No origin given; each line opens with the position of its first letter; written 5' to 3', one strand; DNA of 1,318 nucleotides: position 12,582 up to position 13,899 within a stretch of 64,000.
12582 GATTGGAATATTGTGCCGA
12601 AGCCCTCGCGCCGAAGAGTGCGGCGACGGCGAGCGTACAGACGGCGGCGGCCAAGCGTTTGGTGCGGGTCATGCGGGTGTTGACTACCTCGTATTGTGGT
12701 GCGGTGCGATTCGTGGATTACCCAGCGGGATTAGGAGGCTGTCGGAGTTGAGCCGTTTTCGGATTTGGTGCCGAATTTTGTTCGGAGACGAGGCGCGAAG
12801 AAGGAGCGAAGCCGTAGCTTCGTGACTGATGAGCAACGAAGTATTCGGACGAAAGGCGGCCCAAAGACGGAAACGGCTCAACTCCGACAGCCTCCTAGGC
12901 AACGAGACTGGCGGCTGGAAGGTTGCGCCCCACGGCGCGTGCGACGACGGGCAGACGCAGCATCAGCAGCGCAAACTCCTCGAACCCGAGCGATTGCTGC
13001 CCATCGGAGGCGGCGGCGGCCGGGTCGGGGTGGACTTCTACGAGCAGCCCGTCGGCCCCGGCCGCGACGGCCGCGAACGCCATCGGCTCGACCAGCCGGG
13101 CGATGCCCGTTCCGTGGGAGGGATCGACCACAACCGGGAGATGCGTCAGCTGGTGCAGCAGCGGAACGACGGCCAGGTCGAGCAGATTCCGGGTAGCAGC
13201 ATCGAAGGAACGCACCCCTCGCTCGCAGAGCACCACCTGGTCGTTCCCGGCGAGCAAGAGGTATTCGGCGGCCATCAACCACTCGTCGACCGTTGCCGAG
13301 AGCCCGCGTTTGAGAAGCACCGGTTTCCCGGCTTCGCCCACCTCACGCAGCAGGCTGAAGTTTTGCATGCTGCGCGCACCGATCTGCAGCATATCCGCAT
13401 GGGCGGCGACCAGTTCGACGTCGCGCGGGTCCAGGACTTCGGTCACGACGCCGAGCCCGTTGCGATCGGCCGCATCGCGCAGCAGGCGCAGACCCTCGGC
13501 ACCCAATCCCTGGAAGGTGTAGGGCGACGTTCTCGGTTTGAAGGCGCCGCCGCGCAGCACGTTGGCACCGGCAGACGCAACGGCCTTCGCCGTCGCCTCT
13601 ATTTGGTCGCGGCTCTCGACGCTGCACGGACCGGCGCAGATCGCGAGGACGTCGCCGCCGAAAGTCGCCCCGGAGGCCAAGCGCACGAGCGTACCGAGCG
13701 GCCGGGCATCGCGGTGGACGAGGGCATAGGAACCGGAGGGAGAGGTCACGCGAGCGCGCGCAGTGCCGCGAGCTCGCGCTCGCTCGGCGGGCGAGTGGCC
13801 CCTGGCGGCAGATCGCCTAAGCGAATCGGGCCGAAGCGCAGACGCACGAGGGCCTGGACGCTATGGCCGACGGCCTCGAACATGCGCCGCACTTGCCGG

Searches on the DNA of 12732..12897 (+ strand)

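Call 64: search_dna_similar(query=window:12732-12897:+, collection=plasmids, mode=distant, max_evalue=0.01, max_rows=10)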
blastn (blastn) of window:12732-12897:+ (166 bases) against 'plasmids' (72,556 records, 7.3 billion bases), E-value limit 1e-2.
No match.

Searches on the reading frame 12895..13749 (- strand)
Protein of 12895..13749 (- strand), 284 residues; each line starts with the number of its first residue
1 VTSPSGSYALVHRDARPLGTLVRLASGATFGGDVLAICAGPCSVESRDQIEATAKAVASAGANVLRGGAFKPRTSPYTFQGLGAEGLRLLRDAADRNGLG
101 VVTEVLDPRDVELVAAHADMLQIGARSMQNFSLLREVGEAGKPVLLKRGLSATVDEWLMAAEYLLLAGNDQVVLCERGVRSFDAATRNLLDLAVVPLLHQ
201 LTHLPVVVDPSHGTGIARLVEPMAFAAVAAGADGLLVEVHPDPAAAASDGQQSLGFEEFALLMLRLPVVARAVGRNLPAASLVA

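Call 62: find_encoding_contigs(protein=window:12895-13749:-, flank=700, max_places=10)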
Protein window:12895-13749:- (284 aa): 24 contigs read that carry it; 8 places shown.
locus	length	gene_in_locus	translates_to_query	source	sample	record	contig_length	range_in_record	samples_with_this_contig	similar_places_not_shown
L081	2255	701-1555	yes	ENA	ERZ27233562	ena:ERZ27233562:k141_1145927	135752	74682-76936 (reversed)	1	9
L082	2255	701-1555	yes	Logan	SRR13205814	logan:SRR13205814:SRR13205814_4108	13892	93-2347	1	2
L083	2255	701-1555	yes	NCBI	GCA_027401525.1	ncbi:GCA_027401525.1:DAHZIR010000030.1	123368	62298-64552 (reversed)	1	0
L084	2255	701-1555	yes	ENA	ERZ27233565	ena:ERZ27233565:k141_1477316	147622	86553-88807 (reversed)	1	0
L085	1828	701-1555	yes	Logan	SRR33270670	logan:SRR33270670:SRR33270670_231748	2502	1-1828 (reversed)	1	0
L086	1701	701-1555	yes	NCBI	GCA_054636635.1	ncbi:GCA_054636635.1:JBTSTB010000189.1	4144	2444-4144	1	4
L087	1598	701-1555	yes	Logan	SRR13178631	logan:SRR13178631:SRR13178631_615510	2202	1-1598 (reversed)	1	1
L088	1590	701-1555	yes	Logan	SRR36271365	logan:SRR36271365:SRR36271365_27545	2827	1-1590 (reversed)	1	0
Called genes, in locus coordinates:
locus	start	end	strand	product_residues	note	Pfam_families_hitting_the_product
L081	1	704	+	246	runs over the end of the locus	PF01479:S4, PF00849:PseudoU_synth_2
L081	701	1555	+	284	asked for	PF00793:DAHP_synth_1, PF03102:NeuB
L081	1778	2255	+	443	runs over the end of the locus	PF07719:TPR_2 (faint)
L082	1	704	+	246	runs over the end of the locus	PF01479:S4, PF00849:PseudoU_synth_2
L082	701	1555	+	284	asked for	PF00793:DAHP_synth_1, PF03102:NeuB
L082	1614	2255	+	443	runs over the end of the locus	PF07719:TPR_2 (faint)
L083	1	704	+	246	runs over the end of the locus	PF01479:S4, PF00849:PseudoU_synth_2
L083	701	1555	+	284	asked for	PF00793:DAHP_synth_1, PF03102:NeuB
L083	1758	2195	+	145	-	PF00364:Biotin_lipoyl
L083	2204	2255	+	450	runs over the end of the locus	PF00289:Biotin_carb_N, PF02222:ATP-grasp, PF02786:CPSase_L_D2, PF07478:Dala_Dala_lig_C, PF02785:Biotin_carb_C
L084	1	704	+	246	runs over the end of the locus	PF01479:S4, PF00849:PseudoU_synth_2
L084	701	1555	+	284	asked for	PF00793:DAHP_synth_1, PF03102:NeuB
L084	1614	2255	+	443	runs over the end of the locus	PF07719:TPR_2 (faint)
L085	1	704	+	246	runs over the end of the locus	PF01479:S4, PF00849:PseudoU_synth_2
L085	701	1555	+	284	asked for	PF00793:DAHP_synth_1, PF03102:NeuB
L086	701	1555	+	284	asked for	PF00793:DAHP_synth_1, PF03102:NeuB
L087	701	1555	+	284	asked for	PF00793:DAHP_synth_1, PF03102:NeuB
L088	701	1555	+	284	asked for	PF00793:DAHP_synth_1, PF03102:NeuB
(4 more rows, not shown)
